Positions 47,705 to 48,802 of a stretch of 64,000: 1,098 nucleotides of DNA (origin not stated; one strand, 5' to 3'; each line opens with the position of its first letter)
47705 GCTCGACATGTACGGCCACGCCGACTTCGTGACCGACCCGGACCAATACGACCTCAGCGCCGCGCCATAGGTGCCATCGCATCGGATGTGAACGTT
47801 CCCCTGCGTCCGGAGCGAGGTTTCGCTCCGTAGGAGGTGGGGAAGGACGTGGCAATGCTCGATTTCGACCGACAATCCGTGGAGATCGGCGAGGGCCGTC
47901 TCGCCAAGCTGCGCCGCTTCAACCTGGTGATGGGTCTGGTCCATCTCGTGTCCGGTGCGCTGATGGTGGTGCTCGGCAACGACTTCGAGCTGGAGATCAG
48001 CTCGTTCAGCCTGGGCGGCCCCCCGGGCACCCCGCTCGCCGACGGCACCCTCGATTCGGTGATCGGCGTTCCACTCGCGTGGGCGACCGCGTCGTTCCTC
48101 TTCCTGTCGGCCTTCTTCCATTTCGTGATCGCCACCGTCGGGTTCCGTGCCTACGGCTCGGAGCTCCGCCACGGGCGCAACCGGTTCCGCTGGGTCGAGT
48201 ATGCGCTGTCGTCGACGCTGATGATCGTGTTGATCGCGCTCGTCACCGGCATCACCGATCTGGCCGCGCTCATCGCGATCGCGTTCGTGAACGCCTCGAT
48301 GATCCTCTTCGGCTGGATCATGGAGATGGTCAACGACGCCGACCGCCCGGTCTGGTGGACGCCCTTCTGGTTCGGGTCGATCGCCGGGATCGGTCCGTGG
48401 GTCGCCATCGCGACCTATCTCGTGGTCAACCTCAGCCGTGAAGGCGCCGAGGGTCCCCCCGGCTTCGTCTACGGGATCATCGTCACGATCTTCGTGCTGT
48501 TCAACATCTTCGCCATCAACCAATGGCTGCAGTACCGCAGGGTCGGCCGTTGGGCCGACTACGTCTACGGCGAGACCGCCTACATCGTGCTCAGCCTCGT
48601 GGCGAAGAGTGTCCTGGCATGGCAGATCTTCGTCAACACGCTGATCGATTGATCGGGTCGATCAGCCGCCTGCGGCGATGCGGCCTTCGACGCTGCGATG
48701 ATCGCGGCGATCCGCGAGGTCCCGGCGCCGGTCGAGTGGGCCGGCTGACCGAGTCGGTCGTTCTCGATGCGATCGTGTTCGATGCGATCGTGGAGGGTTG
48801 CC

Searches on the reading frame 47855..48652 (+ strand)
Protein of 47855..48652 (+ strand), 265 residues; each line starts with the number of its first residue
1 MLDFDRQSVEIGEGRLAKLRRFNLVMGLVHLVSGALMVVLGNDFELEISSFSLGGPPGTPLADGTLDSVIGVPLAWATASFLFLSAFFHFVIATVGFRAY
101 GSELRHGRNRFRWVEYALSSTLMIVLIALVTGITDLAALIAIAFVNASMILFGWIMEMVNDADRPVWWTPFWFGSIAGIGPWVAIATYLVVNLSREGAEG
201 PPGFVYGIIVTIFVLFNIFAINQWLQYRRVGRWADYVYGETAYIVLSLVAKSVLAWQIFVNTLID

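Call 3: search_protein_families(library=pfam, proteins=[window:47855-48652:+], max_evalue=0.01)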
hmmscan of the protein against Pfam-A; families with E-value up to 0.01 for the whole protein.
window:47855-48652:+ (265 aa): 2 families
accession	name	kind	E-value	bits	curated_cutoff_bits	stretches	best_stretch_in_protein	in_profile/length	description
PF18761.7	Heliorhodopsin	-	8.3e-97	323.7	26.7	1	19-263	1-242/242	Heliorhodopsin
PF01757.29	Acyl_transf_3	-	0.0067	16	31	1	81-226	126-267/326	Acyltransferase domain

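Call 4: search_protein_families(library=ncbifam, proteins=[window:47855-48652:+], max_evalue=0.01)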
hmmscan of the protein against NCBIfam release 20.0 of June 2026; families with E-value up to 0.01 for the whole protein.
window:47855-48652:+ (265 aa): 1 family
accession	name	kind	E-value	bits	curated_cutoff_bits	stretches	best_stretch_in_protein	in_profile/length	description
NF038020.1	HeR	equivalog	6.6e-93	310.7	100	1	19-263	1-244/244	heliorhodopsin HeR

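Call 9: find_homologous_proteins(query=window:47855-48652:+, max_evalue=0.001)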
Query window:47855-48652:+ (265 aa): 6128 proteins with E <= 0.001 among 8000 candidates; the best 120 are listed.
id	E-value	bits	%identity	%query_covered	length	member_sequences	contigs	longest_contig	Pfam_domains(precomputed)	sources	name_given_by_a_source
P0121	4.1e-169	579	100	100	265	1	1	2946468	PF18761.8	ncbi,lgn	ncbi:MAG: heliorhodopsin HeR [Acidimicrobiales bacterium]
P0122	9.4e-157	539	92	100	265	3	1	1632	PF18761.8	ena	-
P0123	2.2e-156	537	91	100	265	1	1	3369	PF18761.8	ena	-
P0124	1.1e-155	535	90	100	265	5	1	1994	PF18761.8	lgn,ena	-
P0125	6.3e-155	533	90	100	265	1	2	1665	PF18761.8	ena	-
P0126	1.7e-153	528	89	100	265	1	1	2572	PF18761.8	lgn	-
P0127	1.1e-149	515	87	100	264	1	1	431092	PF18761.8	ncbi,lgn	ncbi:MAG: heliorhodopsin HeR [Acidimicrobiales bacterium]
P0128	1.4e-146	505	83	100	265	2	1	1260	PF18761.8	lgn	-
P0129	4.0e-145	501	84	100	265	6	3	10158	PF18761.8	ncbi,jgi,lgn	ncbi:MAG: hypothetical protein ACI9C1_003293 [Candidatus Aldehydirespiratoraceae bacterium]|jgi:hypo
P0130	7.0e-145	500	85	100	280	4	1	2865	PF18761.8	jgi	jgi:hypothetical protein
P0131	4.6e-142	490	83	100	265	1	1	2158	PF18761.8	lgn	-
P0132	1.9e-139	482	81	100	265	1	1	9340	PF18761.8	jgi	jgi:hypothetical protein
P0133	1.2e-138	479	81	99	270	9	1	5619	PF18761.8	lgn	-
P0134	3.6e-137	474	78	99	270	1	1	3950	PF18761.8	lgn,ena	-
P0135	7.6e-137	473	79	100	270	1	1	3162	PF18761.8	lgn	-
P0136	9.0e-137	473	78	99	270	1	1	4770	PF18761.8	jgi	-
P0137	1.3e-136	473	78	100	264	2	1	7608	PF18761.8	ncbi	-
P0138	1.3e-135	469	78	99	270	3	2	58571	PF18761.8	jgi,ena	-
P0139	1.4e-135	469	78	99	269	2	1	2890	PF18761.8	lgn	-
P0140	1.5e-135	469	78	100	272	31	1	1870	PF18761.8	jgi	jgi:hypothetical protein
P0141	4.0e-135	468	79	99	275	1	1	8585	PF18761.8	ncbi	-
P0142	9.1e-135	467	76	100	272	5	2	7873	PF18761.8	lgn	-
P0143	4.8e-134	464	78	99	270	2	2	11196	PF18761.8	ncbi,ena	-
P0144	8.2e-134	463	76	100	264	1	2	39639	PF18761.8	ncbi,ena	-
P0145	9.1e-134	463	77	99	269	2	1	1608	PF18761.8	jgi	-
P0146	1.8e-133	462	75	100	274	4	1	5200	PF18761.8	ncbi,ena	-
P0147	1.8e-133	462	77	100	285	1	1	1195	PF18761.8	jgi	-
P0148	3.6e-133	461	75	100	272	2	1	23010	PF18761.8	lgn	-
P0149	3.8e-133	461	77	98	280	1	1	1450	PF18761.8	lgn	-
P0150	5.7e-133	461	77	100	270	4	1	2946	PF18761.8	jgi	jgi:hypothetical protein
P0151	8.4e-133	460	76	100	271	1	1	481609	PF18761.8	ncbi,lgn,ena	-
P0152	1.5e-132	459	77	100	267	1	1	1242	PF18761.8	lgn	-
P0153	2.6e-132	459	77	100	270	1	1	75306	PF18761.8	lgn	-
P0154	3.8e-132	458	75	100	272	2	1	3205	PF18761.8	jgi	jgi:hypothetical protein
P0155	1.5e-131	456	83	100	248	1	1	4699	PF18761.8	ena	-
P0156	2.5e-131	455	76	100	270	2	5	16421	PF18761.8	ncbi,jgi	ncbi:MAG: hypothetical protein ACI8TP_004520 [Acidimicrobiales bacterium]|jgi:hypothetical protein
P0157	3.0e-131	455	78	97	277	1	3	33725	PF18761.8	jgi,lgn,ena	-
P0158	4.2e-131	455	75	100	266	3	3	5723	PF18761.8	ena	-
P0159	4.4e-131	454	77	100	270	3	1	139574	PF18761.8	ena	-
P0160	7.4e-131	454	74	100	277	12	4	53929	PF18761.8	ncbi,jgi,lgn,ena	jgi:hypothetical protein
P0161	2.1e-130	452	76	99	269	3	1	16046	PF18761.8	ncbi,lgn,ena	-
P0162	3.4e-130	452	76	99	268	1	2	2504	PF18761.8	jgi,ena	-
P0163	3.6e-130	451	75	99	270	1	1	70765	PF18761.8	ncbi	ncbi:MAG: heliorhodopsin HeR [Acidimicrobiales bacterium]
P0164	4.0e-130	451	74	100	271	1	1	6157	PF18761.8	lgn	-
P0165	4.1e-130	451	75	100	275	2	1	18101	PF18761.8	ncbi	-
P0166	4.8e-130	451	75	100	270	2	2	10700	PF18761.8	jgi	jgi:hypothetical protein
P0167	6.2e-130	451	77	100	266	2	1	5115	PF18761.8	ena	-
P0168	1.3e-129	450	77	99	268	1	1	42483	PF18761.8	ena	-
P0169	2.0e-129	449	76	100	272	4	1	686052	PF18761.8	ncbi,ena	-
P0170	2.0e-129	449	77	100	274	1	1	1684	PF18761.8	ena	-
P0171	3.2e-129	448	77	99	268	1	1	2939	PF18761.8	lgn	-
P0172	3.9e-129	448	74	100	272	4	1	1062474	PF18761.8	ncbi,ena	-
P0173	6.9e-129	447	75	100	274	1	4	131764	PF18761.8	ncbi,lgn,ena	-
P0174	7.0e-129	447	74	100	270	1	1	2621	PF18761.8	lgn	-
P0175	1.2e-128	446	75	99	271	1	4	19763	PF18761.8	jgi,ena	-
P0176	1.5e-128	446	75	99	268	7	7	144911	PF18761.8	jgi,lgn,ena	-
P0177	3.9e-128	445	75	100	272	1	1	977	PF18761.8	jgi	-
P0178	4.7e-128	445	74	99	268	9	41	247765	PF18761.8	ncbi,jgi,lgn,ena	ncbi:MAG: hypothetical protein ACI9TF_000603 [Paracrocinitomix sp.]|jgi:hypothetical protein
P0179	5.5e-128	444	76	97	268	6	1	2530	PF18761.8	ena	-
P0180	7.1e-128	444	74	100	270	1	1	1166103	PF18761.8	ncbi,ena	-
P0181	7.4e-128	444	73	100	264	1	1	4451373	PF18761.8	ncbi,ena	-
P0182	1.2e-127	443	75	98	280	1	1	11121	PF18761.8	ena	-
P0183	3.3e-127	442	73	99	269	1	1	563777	PF18761.8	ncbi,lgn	-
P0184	4.3e-127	441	73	99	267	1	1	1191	PF18761.8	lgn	-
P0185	7.0e-127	441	71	99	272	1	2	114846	PF18761.8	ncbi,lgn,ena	-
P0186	9.6e-127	440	75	100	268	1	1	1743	PF18761.8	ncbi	-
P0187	1.4e-126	440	75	99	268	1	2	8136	PF18761.8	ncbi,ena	-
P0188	1.5e-126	440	74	100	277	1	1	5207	PF18761.8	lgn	-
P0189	5.0e-126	438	74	100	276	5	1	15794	PF18761.8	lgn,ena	-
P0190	1.1e-125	437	75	97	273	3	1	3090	PF18761.8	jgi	-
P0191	2.3e-125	436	75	100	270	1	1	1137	PF18761.8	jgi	jgi:hypothetical protein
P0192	4.3e-125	435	73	99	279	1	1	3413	PF18761.8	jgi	-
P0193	4.3e-125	435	75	97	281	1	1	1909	PF18761.8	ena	-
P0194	5.1e-125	435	73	100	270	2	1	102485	PF18761.8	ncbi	ncbi:MAG: heliorhodopsin HeR [Acidimicrobiales bacterium]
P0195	5.5e-125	434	71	100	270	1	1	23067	PF18761.8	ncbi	-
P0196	6.4e-125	434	72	99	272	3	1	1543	PF18761.8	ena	-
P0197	7.5e-125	434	72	99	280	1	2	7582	PF18761.8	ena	-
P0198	7.9e-125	434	71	100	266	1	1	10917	PF18761.8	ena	-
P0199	1.4e-124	433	72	100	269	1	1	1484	PF18761.8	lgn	-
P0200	1.9e-124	433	72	100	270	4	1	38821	PF18761.8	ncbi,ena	-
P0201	8.9e-124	431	74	97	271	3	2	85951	PF18761.8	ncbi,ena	-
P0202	1.4e-123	430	74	94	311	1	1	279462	PF18761.8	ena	-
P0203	2.5e-123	429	75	100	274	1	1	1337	PF18761.8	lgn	-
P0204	3.3e-123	429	74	98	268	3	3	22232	PF18761.8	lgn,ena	-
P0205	3.6e-123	429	76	97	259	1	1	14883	PF18761.8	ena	-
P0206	3.8e-123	428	72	100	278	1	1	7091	PF18761.8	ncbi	-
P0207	4.5e-123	428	74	91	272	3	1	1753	PF18761.8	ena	-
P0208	4.7e-123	428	73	95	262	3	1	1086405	PF18761.8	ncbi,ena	-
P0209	5.9e-123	428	76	97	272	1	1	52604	PF18761.8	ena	-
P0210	1.6e-122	426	73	98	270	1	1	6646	PF18761.8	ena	-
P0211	1.8e-122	426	71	97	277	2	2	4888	PF18761.8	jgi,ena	-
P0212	2.4e-122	426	74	100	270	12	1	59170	PF18761.8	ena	-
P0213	4.2e-122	425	75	94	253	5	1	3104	PF18761.8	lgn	-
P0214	4.7e-122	425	74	100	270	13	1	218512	PF18761.8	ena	-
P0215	2.1e-121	423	71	98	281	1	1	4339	PF18761.8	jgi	jgi:hypothetical protein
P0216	2.3e-121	423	78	90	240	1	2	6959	PF18761.8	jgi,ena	-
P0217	2.7e-121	422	72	99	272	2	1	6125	PF18761.8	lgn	-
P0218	3.0e-121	422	73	98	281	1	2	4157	PF18761.8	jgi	jgi:hypothetical protein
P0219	5.0e-121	422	72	99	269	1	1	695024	PF18761.8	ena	-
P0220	5.1e-121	421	72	99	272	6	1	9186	PF18761.8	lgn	-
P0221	6.2e-121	421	73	98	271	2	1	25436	PF18761.8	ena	-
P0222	1.0e-120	421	72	97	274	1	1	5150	PF18761.8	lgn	-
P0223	1.4e-120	420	71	99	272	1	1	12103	PF18761.8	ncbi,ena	-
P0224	1.8e-120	420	74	97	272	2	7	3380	PF18761.8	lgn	-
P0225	1.9e-120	420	73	97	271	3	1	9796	PF18761.8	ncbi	-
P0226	1.9e-120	420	72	99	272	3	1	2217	PF18761.8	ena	-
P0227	4.2e-120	418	71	95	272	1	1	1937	PF18761.8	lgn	-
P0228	4.9e-120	418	77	91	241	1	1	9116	PF18761.8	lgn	-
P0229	5.2e-120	418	74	96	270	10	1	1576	PF18761.8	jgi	jgi:hypothetical protein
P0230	5.4e-120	418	73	100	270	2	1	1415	PF18761.8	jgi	jgi:hypothetical protein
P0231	6.4e-120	418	70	99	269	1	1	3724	PF18761.8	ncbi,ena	-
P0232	7.6e-120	418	70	100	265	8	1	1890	PF18761.8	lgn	-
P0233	1.5e-119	417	70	99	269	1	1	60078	PF18761.8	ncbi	-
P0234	1.6e-119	417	72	97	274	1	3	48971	PF18761.8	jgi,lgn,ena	-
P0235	2.3e-119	416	72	100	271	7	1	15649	PF18761.8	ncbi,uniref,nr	ncbi:heliorhodopsin HeR [Ilumatobacter nonamiensis]|uniref:heliorhodopsin HeR n=1 Tax=Ilumatobacter 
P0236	2.9e-119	416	72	100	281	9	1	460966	PF18761.8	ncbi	ncbi:MAG: heliorhodopsin HeR [Acidimicrobiales bacterium]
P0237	5.7e-119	415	71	99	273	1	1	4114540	PF18761.8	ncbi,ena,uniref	ncbi:heliorhodopsin HeR [Ilumatobacter sp.]|uniref:heliorhodopsin HeR n=1 Tax=Ilumatobacter sp. TaxI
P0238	6.5e-119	415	68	98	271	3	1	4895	PF18761.8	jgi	-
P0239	8.3e-119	414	71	100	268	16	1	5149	PF18761.8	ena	-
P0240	1.9e-118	413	71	100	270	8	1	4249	PF18761.8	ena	-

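Call 10: find_encoding_contigs(protein=P0121, flank=10000, max_places=4)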
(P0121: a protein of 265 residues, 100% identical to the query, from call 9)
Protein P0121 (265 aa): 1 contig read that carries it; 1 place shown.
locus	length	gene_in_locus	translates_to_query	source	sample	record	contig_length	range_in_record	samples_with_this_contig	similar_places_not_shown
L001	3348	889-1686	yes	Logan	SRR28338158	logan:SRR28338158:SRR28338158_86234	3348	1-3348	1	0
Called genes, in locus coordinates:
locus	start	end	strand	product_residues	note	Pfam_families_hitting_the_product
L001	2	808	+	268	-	?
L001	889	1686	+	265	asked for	PF18761:Heliorhodopsin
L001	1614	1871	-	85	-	-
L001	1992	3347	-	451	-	?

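Call 12: find_related_loci(query=A1, collection=genome_contigs, flank=10000)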
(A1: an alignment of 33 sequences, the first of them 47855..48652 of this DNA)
Query A1 (265 aa) in genome_contigs; peptide patterns used: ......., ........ (x = any residue, [..] = any of these).
335 stretches matched a pattern; 305 encode a relative of the query (tblastn E <= 1e-3); the best 80 are kept; 80 distinct loci.
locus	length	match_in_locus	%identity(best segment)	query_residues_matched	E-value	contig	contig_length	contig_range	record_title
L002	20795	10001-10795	84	1-265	4e-149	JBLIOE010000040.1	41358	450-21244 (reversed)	MAG: Candidatus Aldehydirespiratoraceae bacterium isolate 3300053785_170 Ga0535658_0001361, whole genome shotgun sequenc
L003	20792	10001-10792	81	2-264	8e-144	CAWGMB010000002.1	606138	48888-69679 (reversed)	MAG: uncultured Thermoleophilia bacterium isolate MFD09779.bin.1.324 genome assembly, contig: contig_13930, whole genome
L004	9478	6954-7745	80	2-264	4e-140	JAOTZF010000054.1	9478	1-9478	MAG: Thermoleophilia bacterium isolate 21_Jan_SF_Bin72 21_Jan_SF_Bin72_scaffold_6221_c1, whole genome shotgun sequence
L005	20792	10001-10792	80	2-264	5e-140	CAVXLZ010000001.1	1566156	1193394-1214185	MAG: uncultured Thermoleophilia bacterium isolate MFD02832.bin.2.110 genome assembly, contig: contig_10466, whole genome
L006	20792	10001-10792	76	1-264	7e-138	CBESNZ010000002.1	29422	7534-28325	MAG TPA_asm: uncultured Acidimicrobiales bacterium isolate SRR7614695_binner13_Refined_80 genome assembly, contig: ERZ25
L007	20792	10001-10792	76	1-264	1e-132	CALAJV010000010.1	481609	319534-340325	MAG: uncultured Acidimicrobiales bacterium isolate L4_Bin_METABAT__59_1 genome assembly, contig: c_000000903899, whole g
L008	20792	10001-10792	73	1-264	6e-132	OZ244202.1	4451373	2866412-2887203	MAG: Acidimicrobiales bacterium isolate c26384db-3239-4ddf-b8ae-d2c5db579604 genome assembly, chromosome: 1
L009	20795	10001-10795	75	2-265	1e-129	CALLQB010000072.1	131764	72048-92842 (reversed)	MAG: uncultured Acidimicrobiales bacterium isolate L2_Bin_METABAT__144_1 genome assembly, contig: c_000002981737, whole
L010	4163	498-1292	75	2-265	6e-131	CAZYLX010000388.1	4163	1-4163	MAG TPA_asm: uncultured Acidimicrobiaceae bacterium isolate SRP155585_co2_68 genome assembly, contig: NODE_24601_length_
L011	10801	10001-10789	78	2-264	1e-128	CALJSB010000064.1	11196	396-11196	MAG: uncultured Acidimicrobiales bacterium isolate R1_Bin_METABAT__39_1 genome assembly, contig: c_000000501078, whole g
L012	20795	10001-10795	77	2-265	1e-128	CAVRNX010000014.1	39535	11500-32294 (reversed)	MAG: uncultured Acidimicrobiaceae bacterium isolate MFD03551.bin.2.82 genome assembly, contig: contig_22990, whole genom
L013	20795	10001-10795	74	2-265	5e-128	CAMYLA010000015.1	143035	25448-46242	MAG: uncultured Acidimicrobiaceae bacterium isolate FCS_M_Acidobacteriota_12 genome assembly, contig: scaffold_301, whol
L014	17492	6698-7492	74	2-265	2e-127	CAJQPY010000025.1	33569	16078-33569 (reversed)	MAG: uncultured Ilumatobacter sp. isolate 3_20180412_Bin_METABAT_119_1 genome assembly, contig: c_000013205006, whole ge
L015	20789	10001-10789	71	3-265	4e-127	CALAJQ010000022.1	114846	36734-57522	MAG: uncultured Acidimicrobiales bacterium isolate L4_Bin_METABAT__47_1 genome assembly, contig: c_000001452290, whole g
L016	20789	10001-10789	73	2-264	6e-127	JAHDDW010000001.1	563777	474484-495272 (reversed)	MAG: Acidimicrobiales bacterium isolate MAG-167 RZ_11, whole genome shotgun sequence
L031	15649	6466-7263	72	2-265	1e-123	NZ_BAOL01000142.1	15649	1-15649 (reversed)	Ilumatobacter nonamiensis YM16-303, whole genome shotgun sequence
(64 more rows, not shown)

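Call 19: find_encoding_contigs(protein=P0127, flank=10000, max_places=3)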
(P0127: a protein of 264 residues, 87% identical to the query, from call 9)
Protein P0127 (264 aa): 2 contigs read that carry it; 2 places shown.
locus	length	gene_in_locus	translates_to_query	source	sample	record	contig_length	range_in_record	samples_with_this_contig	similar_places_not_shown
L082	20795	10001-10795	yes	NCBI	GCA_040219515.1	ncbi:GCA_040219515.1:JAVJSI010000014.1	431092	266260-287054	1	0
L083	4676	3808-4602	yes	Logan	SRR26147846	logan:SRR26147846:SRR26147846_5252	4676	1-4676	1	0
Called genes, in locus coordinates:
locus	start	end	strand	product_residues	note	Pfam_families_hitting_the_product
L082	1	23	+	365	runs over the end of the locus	PF00211:Guanylate_cyc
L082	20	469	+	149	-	PF04075:F420H2_quin_red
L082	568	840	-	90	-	PF14357:DUF4404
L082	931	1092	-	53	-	-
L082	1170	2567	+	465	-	PF01546:Peptidase_M20, PF07687:M20_dimer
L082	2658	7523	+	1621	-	PF21075:GDH_ACT1, PF21073:GDH_HM1, PF21076:GDH_ACT2, PF21079:GDH_HM2, PF21077:GDH_ACT3, PF21078:GDH_HM3, PF05088:Bac_GDH_CD, PF21074:GDH_C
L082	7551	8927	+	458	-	PF09995:MPAB_Lcp_cat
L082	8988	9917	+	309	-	PF00248:Aldo_ket_red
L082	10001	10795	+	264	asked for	PF18761:Heliorhodopsin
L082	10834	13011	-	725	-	PF00082:Peptidase_S8, PF00041:fn3, PF00395:SLH (weak)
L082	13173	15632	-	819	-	PF01326:PPDK_N, PF27448:Rph_4th (weak), PF00391:PEP-utilizers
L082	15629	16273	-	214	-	PF00440:TetR_N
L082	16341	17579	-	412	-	PF03435:Sacchrp_dh_NADP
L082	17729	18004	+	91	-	PF04226:Transgly_assoc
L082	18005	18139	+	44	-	-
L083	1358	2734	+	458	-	PF09995:MPAB_Lcp_cat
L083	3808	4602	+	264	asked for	PF18761:Heliorhodopsin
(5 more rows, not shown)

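Call 28: search_solved_structures(query=window:47855-48652:+, show_alignments=1)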
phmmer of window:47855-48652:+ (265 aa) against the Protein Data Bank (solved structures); distinct sequences matched with E-value up to 0.001: 6.
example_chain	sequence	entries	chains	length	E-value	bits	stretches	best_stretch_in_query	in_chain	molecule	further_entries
9ljj_A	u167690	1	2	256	2.7e-68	233.7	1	16-264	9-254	Heliorhodopsin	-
6su3_X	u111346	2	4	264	3.1e-68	233.6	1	16-264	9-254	48C12 heliorhodopsin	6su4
6uh3_A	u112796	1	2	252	5.4e-68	232.8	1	16-264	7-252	Heliorhodopsin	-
6is6_A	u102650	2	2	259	7.6e-53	183.1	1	13-263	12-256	heliorhodopsin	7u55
7clj_A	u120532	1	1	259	1.9e-52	181.8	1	13-263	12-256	heliorhodopsin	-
9vfc_A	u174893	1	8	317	3.9e-36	128.3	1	39-260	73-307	heliorhodopsin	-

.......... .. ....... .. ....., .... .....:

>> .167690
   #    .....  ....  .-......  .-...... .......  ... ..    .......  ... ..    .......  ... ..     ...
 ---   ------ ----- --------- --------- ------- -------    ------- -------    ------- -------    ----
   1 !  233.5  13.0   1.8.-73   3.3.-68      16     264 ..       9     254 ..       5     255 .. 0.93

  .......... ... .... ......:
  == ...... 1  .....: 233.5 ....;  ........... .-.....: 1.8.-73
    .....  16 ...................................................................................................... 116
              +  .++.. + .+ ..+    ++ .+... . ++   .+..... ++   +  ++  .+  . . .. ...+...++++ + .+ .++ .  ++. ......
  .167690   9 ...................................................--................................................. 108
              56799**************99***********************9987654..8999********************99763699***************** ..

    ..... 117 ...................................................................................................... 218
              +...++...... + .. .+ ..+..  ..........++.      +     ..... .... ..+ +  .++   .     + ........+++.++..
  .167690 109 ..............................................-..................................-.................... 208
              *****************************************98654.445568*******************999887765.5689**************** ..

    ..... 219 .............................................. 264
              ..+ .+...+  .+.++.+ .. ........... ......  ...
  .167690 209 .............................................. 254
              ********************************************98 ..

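Call 55: search_protein_families(library=pfam, alignment_id=A3, max_evalue=0.001)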
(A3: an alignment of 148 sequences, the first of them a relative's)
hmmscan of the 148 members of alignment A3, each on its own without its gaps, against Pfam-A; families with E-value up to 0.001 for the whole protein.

A. member 1, L002:10829-12328:+ (500 aa): 5 families
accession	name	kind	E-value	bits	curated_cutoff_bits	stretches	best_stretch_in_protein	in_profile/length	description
PF11066.14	DUF2867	-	1.7e-35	122.9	27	1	332-480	1-141/142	Protein of unknown function (DUF2867)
PF13460.12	NAD_binding_10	-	1.7e-18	67.6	27.2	1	15-120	1-102/184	NAD(P)H-binding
PF05368.20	NmrA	-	1e-12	48.7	27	1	9-235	3-237/298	NmrA-like family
PF01370.27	Epimerase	-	7.3e-08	32.5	20.9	1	11-115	1-114/240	NAD dependent epimerase/dehydratase family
PF01073.25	3Beta_HSD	-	7.8e-06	25.6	22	1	12-114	1-114/280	3-beta hydroxysteroid dehydrogenase/isomerase family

B. families by the number of members that match (of 148 scanned): 159 families (the first 25 are shown)
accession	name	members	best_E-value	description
PF07992.20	Pyr_redox_2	14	7.6e-51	Pyridine nucleotide-disulphide oxidoreductase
PF13738.12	Pyr_redox_3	12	6.5e-10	Pyridine nucleotide-disulphide oxidoreductase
PF00070.33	Pyr_redox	11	1.2e-12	Pyridine nucleotide-disulphide oxidoreductase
PF02852.28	Pyr_redox_dim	9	8.8e-16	Pyridine nucleotide-disulphide oxidoreductase, dimerisation domain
PF08448.16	PAS_4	7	2.2e-16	PAS fold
PF01370.27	Epimerase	6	1.1e-11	NAD dependent epimerase/dehydratase family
PF13450.12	NAD_binding_8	5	2.4e-16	NAD(P)-binding Rossmann-like domain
PF01266.30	DAO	5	2.1e-08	FAD dependent oxidoreductase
PF01946.23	Thi4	5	6.4e-08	Thi4 family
PF13191.12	AAA_16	5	7.4e-08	AAA ATPase domain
PF01619.24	Pro_dh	4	2.9e-58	Proline dehydrogenase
PF03704.23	BTAD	4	1.1e-43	Bacterial transcriptional activator domain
PF11066.14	DUF2867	4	3e-36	Protein of unknown function (DUF2867)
PF20703.3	nSTAND1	4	7.5e-24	Novel STAND NTPase 1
PF02776.23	TPP_enzyme_N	4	9.2e-20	Thiamine pyrophosphate enzyme, N-terminal TPP binding domain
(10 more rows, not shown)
